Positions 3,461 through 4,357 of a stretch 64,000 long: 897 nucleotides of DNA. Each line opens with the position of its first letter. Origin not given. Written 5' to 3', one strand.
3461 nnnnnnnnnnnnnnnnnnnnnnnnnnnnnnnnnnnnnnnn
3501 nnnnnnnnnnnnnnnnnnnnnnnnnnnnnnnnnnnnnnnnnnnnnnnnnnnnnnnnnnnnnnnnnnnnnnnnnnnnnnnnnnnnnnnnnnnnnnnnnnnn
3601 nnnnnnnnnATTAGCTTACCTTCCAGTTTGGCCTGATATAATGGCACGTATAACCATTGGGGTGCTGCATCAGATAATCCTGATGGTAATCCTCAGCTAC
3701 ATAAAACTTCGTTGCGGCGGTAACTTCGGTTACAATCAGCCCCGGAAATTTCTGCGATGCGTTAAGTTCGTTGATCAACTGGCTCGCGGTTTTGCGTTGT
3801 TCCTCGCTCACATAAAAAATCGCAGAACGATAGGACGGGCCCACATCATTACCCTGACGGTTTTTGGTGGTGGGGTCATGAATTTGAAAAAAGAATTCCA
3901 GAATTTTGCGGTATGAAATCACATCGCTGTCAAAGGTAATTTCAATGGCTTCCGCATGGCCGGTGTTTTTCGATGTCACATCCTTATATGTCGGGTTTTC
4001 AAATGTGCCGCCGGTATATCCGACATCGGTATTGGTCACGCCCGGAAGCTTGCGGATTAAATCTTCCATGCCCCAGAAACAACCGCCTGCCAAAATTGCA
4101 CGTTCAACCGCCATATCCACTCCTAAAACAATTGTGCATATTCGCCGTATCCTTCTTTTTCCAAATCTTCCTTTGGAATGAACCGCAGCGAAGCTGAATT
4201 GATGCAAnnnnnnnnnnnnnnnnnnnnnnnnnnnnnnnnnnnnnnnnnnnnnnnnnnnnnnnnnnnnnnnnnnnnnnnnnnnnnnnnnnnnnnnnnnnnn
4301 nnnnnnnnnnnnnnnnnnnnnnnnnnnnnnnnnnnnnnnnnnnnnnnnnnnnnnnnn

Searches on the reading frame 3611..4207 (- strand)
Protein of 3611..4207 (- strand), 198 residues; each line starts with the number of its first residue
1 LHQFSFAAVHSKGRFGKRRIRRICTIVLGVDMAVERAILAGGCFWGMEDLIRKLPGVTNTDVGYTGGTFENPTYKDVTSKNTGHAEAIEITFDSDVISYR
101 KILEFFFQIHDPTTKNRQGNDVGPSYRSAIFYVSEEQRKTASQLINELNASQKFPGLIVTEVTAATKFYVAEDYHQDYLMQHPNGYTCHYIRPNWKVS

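Call 41: search_protein_families(library=pfam, proteins=[window:3611-4207:-], max_evalue=0.00001)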
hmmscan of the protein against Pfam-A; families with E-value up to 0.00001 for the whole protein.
window:3611-4207:- (198 aa): 1 family
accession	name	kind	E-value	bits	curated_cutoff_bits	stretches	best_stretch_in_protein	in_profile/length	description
PF01625.27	PMSR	-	1.5e-65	220.5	23.7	1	37-188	2-153/153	Peptide methionine sulfoxide reductase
